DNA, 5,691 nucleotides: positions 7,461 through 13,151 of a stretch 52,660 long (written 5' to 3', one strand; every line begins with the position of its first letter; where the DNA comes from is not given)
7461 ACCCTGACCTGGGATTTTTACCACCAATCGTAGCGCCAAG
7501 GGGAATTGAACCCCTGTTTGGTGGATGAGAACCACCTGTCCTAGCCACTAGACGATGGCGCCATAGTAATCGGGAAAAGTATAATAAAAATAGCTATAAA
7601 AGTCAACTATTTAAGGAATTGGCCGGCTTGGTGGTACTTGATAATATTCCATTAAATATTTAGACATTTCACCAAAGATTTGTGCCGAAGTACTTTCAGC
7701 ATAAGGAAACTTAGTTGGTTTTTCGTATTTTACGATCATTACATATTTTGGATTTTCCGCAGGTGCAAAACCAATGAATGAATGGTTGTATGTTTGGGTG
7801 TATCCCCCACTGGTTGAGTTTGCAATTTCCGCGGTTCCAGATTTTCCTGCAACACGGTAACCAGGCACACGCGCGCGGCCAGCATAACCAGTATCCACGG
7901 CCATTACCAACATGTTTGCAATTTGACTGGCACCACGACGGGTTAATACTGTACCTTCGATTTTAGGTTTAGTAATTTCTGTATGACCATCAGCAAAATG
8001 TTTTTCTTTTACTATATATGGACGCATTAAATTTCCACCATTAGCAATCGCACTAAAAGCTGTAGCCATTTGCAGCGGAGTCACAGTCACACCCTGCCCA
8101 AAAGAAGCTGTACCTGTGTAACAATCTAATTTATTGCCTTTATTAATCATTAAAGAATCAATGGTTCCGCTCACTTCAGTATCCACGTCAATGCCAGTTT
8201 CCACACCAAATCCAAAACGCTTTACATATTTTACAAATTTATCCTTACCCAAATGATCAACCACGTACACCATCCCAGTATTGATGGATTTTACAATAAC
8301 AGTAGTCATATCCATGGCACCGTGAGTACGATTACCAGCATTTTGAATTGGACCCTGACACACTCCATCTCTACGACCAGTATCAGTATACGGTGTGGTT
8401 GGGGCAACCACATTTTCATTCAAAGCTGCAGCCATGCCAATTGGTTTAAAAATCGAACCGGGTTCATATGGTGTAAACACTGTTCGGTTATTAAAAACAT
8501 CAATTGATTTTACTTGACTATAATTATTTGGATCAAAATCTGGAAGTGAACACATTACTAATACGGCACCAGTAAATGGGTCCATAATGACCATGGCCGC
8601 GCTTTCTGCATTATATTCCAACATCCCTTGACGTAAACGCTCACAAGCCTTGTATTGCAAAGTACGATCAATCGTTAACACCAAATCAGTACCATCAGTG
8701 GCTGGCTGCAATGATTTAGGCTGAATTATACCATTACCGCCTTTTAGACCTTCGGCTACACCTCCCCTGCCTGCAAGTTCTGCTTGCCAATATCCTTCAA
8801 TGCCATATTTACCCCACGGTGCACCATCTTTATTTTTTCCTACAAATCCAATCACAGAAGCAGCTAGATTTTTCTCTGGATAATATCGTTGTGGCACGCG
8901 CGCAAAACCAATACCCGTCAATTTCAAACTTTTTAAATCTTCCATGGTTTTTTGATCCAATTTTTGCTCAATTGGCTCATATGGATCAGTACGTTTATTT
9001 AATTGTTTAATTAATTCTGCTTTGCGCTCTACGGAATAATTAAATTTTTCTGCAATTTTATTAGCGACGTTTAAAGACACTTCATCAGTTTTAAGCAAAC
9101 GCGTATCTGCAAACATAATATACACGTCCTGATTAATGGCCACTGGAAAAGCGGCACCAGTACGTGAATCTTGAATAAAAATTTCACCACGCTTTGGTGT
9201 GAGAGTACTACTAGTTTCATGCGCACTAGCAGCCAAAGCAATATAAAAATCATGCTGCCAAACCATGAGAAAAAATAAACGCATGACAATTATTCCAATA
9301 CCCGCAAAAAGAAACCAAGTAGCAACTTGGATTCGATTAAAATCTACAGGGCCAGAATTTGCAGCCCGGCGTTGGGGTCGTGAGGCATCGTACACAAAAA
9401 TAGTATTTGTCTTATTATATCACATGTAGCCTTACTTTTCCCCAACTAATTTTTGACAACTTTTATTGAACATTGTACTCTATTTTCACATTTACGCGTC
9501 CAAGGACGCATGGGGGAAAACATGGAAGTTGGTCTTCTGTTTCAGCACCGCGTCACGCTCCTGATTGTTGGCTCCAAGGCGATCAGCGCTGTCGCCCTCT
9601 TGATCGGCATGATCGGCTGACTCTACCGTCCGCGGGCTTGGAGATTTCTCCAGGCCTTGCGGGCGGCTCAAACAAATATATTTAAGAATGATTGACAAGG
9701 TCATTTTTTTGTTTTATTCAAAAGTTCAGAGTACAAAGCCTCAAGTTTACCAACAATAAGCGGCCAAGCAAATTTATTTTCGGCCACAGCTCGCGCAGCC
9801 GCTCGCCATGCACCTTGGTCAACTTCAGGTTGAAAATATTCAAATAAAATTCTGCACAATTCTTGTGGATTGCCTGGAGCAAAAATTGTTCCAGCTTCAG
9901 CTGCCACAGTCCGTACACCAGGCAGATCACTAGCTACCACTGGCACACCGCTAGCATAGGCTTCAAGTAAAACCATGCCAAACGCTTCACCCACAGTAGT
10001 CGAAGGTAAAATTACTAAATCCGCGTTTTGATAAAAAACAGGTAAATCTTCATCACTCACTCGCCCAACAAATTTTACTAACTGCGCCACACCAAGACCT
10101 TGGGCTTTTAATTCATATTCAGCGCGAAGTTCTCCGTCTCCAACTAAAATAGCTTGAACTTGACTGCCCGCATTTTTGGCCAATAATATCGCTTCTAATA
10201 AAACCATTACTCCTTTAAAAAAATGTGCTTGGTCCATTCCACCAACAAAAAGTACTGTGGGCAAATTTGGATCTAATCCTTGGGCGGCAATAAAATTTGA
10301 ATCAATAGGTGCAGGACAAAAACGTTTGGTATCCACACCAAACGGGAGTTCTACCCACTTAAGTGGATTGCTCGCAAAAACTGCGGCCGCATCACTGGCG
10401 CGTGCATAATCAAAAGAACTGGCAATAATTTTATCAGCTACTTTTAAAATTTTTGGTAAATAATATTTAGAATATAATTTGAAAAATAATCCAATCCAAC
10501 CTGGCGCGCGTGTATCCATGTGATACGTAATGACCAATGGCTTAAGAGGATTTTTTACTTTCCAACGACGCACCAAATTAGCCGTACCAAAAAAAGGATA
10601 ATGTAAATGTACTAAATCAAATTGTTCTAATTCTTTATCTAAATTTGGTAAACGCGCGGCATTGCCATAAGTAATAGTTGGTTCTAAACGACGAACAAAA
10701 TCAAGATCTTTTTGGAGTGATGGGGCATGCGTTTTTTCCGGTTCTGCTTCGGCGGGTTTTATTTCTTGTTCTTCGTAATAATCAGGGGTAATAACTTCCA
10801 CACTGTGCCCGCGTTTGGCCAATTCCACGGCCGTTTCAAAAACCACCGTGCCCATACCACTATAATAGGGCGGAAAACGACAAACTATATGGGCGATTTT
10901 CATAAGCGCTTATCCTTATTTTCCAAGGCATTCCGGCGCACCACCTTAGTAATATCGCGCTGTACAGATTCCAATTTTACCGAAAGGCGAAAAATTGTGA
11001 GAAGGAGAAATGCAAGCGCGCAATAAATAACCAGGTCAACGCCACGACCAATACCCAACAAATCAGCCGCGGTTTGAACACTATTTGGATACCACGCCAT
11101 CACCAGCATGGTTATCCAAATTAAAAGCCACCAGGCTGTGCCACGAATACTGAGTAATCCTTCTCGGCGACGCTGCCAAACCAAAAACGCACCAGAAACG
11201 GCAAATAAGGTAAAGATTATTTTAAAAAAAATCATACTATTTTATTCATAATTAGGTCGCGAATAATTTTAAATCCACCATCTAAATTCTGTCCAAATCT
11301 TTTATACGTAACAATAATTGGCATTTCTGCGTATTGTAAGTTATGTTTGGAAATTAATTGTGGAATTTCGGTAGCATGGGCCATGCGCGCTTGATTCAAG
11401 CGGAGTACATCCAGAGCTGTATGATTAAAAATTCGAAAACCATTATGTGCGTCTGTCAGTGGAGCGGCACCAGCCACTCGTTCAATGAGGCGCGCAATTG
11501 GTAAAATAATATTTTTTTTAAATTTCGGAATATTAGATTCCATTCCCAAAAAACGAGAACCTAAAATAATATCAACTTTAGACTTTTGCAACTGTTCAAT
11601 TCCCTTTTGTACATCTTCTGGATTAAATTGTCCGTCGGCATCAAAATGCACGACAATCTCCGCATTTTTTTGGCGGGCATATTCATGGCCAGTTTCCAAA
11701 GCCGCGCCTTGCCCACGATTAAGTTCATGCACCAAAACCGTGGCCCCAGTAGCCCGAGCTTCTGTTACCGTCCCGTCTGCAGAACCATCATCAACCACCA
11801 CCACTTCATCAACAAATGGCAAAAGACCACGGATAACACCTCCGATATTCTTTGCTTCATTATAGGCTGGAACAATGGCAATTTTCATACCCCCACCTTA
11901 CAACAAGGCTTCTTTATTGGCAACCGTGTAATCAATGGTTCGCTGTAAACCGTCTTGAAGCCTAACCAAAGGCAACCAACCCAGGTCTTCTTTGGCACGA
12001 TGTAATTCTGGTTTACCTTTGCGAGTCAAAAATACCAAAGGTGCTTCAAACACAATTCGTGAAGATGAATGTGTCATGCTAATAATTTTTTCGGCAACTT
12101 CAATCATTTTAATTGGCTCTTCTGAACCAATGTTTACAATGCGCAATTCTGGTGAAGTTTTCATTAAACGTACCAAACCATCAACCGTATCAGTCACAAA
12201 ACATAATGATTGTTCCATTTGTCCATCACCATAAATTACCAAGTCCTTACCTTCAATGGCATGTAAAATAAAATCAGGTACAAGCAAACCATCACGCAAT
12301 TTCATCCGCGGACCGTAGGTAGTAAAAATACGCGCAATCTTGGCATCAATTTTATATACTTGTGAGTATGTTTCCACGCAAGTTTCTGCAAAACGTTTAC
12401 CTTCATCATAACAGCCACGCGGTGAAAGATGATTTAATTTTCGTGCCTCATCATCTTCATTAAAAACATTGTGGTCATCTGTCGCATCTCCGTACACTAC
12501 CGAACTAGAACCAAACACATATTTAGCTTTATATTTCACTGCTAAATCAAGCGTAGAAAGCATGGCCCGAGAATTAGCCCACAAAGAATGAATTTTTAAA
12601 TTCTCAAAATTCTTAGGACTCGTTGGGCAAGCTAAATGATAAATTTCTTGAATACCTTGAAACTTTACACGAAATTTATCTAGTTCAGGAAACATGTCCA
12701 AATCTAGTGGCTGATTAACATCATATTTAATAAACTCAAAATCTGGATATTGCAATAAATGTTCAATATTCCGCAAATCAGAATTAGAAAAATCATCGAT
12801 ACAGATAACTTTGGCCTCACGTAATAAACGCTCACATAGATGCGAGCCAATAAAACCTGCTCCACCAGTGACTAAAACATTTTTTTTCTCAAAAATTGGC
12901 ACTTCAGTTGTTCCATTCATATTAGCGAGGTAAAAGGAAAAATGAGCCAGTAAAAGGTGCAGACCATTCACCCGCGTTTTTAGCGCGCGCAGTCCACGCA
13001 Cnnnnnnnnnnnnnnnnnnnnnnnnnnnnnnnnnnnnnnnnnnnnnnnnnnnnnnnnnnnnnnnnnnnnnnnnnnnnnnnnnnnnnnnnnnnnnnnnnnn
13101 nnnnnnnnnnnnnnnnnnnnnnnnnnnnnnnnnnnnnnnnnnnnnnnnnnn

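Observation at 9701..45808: A 32-kb uninterrupted glycan-assembly super-locus runs straight into a 1255-aa Ser/Thr-rich secreted protein: candidate surface (S-layer) protein glycosylation system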

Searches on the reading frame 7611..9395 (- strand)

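Call 7: search_protein_families(library=pfam, proteins=[window:7611-9395:-], max_evalue=0.001)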
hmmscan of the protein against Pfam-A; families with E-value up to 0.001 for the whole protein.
window:7611-9395:- (594 aa): 2 families
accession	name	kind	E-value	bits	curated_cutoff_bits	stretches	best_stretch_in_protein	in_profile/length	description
PF00905.27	Transpeptidase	-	9.7e-71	238.8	22.1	1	267-576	2-296/299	Penicillin binding protein transpeptidase domain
PF03717.20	PBP_dimer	-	4.7e-13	50.4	24.4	1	66-217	3-168/180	Penicillin-binding Protein dimerisation domain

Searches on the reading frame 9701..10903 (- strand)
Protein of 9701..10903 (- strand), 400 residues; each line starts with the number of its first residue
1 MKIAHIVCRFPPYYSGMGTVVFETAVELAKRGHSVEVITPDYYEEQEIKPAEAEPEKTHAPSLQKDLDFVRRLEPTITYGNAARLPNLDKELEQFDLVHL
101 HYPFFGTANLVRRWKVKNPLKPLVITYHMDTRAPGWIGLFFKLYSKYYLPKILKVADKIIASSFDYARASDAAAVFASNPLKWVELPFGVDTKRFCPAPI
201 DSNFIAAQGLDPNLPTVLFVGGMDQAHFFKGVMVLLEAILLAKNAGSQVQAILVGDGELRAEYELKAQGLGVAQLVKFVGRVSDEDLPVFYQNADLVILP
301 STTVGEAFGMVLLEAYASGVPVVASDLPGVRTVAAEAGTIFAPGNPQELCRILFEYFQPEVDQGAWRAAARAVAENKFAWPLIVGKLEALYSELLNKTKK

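Call 4: search_protein_families(library=pfam, proteins=[window:9701-10903:-], max_evalue=0.001)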
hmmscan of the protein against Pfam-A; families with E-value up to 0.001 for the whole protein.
window:9701-10903:- (400 aa): 7 families
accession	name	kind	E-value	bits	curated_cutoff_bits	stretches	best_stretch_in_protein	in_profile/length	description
PF00534.26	Glycos_transf_1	-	2.4e-29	102.5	26.4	1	206-351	7-150/172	Glycosyl transferases group 1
PF13692.12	Glyco_trans_1_4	-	4.9e-29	101.8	27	1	215-351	2-134/142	Glycosyl transferases group 1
PF13439.12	Glyco_transf_4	-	1.5e-18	67.8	28.5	1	15-169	2-147/170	Glycosyltransferase Family 4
PF13579.12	Glyco_trans_4_4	-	9.2e-14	52.5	29.7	1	15-168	1-140/158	Glycosyl transferase 4-like domain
PF20706.3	GT4-conflict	-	8.8e-09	35.2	26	1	213-376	196-357/385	Family 4 Glycosyltransferase in conflict systems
PF08323.17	Glyco_transf_5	-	0.00022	21.5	22.7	1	14-49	15-50/239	Starch synthase catalytic domain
PF13524.12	Glyco_trans_1_2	-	0.00026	21.4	25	1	256-372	22-127/144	Glycosyl transferase-like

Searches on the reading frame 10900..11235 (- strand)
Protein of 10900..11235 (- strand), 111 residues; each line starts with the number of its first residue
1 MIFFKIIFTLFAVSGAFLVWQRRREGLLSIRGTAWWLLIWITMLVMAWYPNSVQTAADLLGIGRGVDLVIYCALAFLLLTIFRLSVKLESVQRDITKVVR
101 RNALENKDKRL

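Call 4: search_protein_families(library=pfam, proteins=[window:10900-11235:-], max_evalue=0.001)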
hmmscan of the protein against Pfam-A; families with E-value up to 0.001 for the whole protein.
window:10900-11235:- (111 aa): 1 family
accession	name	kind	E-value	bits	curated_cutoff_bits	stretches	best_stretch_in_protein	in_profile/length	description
PF10066.14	DUF2304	-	4.1e-23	82.1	25.5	1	4-107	2-105/106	Uncharacterized conserved protein (DUF2304)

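Call 85: search_protein_families(library=ncbifam, proteins=[window:10900-11235:-], max_evalue=0.0001)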
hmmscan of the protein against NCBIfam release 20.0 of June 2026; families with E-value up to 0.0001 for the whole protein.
window:10900-11235:- (111 aa): 0 families

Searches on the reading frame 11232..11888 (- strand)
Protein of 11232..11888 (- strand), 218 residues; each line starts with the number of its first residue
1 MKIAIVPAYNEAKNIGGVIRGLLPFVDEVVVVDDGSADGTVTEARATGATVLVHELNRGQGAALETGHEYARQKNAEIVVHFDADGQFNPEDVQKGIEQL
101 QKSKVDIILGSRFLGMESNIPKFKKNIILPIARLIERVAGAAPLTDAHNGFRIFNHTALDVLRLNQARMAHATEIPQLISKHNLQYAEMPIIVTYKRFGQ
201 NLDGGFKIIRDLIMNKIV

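Call 4: search_protein_families(library=pfam, proteins=[window:11232-11888:-], max_evalue=0.001)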
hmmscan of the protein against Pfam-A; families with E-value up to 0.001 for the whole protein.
window:11232-11888:- (218 aa): 1 family
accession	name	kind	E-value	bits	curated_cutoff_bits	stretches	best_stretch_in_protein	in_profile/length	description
PF00535.33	Glycos_transf_2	-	1.2e-24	87.5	23.3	1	5-160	3-165/168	Glycosyl transferase family 2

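Call 85: search_protein_families(library=ncbifam, proteins=[window:11232-11888:-], max_evalue=0.0001)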
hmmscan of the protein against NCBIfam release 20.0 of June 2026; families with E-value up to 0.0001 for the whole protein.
window:11232-11888:- (218 aa): 15 families
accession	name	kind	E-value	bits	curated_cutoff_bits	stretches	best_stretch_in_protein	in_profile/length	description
NF058614.1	PPMAGASynPpgS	equivalog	4.9e-52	176.6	370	1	5-215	5-222/226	polyprenyl-phospho-N-acetylgalactosaminyl synthase PpgS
TIGR04182.1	glyco_TIGR04182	equivalog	2.3e-22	79.7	325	1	5-197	5-192/293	S-layer glycoprotein N-glycosyltransferase AglJ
TIGR04283.1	glyco_like_mftF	equivalog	1.8e-10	40.8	182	1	5-103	4-99/221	TIGR04283 family arsenosugar biosynthesis glycosyltransferase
NF010496.0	PRK13915.1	equivalog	9.3e-10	38.1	262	1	5-95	36-137/307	glucosyl-3-phosphoglycerate synthase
NF041391.1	DPhHxTase_Halo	equivalog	2.5e-09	36.5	375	1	8-162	3-153/213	dolichyl-phosphate hexose transferase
NF041875.1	EPS_EpsD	equivalog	1.7e-08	34.3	370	1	5-113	4-117/325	exopolysaccharide biosynthesis glycosyltransferase EpsD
NF007986.1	PRK10714.1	equivalog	4.4e-08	32.5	529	1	6-203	12-210/316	undecaprenyl-phosphate 4-deoxy-4-formamido-L-arabinose transferase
TIGR03937.1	PgaC_IcaA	equivalog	6.1e-08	32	422.3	1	5-102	50-152/407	poly-beta-1,6-N-acetyl-D-glucosamine synthase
TIGR03469.1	HpnB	hypoth_equivalog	9.6e-08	31.4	379.25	1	4-107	48-167/386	hopene-associated glycosyltransferase HpnB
TIGR03965.1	mycofact_glyco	equivalog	2.8e-07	29.8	280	1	5-108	79-187/467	mycofactocin biosynthesis glycosyltransferase MftF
NF041865.1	EpsU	equivalog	8.1e-07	28.4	700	1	5-94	44-141/394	exopolysaccharide biosynthesis GT2 family glycosyltransferase EpsU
NF047683.1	TeichurnBiosyTuaG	equivalog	2.6e-05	24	400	1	5-107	11-118/252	teichuronic acid biosynthesis protein TuaG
TIGR01556.1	rhamnosyltran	subfamily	3.5e-05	23.1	200.55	1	11-114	6-113/281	rhamnosyltransferase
NF047588.1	GlcsyltransPgfSStrep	equivalog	7e-05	22.2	500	1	25-162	33-167/308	glycosyltransferase PgfS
NF045692.1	OglycostaseCruG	equivalog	7.9e-05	21.8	600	0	5-113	46-166/386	2'-O-glycosyltransferase CruG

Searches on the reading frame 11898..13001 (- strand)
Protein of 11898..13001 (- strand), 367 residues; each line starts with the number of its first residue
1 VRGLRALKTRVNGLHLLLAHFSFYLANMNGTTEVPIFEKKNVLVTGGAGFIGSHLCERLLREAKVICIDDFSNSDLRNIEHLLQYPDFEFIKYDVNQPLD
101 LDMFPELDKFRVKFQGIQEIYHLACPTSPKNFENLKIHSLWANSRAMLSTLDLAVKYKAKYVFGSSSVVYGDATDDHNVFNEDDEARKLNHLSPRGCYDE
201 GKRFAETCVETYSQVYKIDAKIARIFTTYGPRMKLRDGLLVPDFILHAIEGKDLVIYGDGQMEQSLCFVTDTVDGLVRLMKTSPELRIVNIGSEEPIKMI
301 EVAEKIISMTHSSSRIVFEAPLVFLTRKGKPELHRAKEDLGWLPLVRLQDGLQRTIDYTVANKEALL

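Call 4: search_protein_families(library=pfam, proteins=[window:11898-13001:-], max_evalue=0.001)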
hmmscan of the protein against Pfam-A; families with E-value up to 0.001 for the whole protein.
window:11898-13001:- (367 aa): 7 families
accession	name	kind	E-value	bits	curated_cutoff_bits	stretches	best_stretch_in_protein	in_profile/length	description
PF01370.27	Epimerase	-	2.2e-39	135.8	20.9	1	42-292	1-240/240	NAD dependent epimerase/dehydratase family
PF16363.11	GDP_Man_Dehyd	-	1.3e-31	110.7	27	1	43-354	1-331/332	GDP-mannose 4,6 dehydratase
PF01073.25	3Beta_HSD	-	2.1e-08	34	22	1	43-210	1-158/280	3-beta hydroxysteroid dehydrogenase/isomerase family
PF07993.18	NAD_binding_4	-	3.7e-08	33.3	20.1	0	44-64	1-21/258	Male sterility protein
PF02719.21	Polysacc_synt_2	-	2.4e-06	27.4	20.2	0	42-161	1-122/293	Polysaccharide biosynthesis protein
PF04321.23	RmlD_sub_bind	-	0.00017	21.2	27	0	41-218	2-145/287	RmlD substrate binding domain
PF00106.31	adh_short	-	0.0003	20.7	26.6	0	40-133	1-94/195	short chain dehydrogenase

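Call 21: search_protein_families(library=ncbifam, proteins=[window:11898-13001:-], max_evalue=0.00001)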
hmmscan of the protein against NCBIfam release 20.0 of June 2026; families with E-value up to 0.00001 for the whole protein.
window:11898-13001:- (367 aa): 14 families
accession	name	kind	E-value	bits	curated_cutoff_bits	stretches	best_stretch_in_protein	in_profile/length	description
TIGR01181.1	dTDP_gluc_dehyt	equivalog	1.6e-32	112.9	365.1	1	42-364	2-316/321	dTDP-glucose 4,6-dehydratase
TIGR04180.1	EDH_00030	hypoth_equivalog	9.4e-22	77.4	475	1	42-319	1-265/297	NAD-dependent 4,6-dehydratase LegB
NF005998.1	PRK08125.1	equivalog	2.8e-19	68.9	777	1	35-310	311-585/649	bifunctional UDP-4-amino-4-deoxy-L-arabinose formyltransferase/UDP-glucuronic acid oxidase ArnA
NF007582.0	PRK10217.1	equivalog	5.1e-19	68.6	698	1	40-363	2-335/355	dTDP-glucose 4,6-dehydratase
NF008872.0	PRK11908.1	equivalog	1.5e-18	67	294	1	40-359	2-335/349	bifunctional UDP-4-keto-pentose/UDP-xylose synthase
NF007490.0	PRK10084.1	subfamily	1.9e-18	66.6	649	1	41-364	2-339/361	dTDP-glucose 4,6-dehydratase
TIGR01179.1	galE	equivalog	4.2e-17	62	262.3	1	41-238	1-186/332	UDP-glucose 4-epimerase GalE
TIGR02197.1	heptose_epim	equivalog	4.8e-16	58.8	274.6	1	42-316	1-266/316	ADP-glyceromanno-heptose 6-epimerase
NF047922.1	GDPFucSynFcl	equivalog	6.6e-12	45.5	500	1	250-364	193-306/308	GDP-L-fucose synthase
NF011728.1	PRK15181.1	equivalog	5.1e-11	42.2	760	1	38-274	14-243/348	Vi polysaccharide biosynthesis UDP-N-acetylglucosaminuronic acid C-4 epimerase TviC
NF043036.1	ErythonDh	equivalog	3.3e-09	36.4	325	1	41-227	2-178/321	D-erythronate dehydrogenase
TIGR03466.1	HpnA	hypoth_equivalog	1.6e-07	30.6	367.65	1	41-218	2-160/327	hopanoid-associated sugar epimerase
NF007956.0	PRK10675.1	subfamily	1.1e-06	28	394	1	41-173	2-131/338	UDP-glucose 4-epimerase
TIGR01746.1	Thioester-redct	subfamily_domain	1.3e-06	27.9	213.35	0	41-68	1-31/371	thioester reductase domain-containing protein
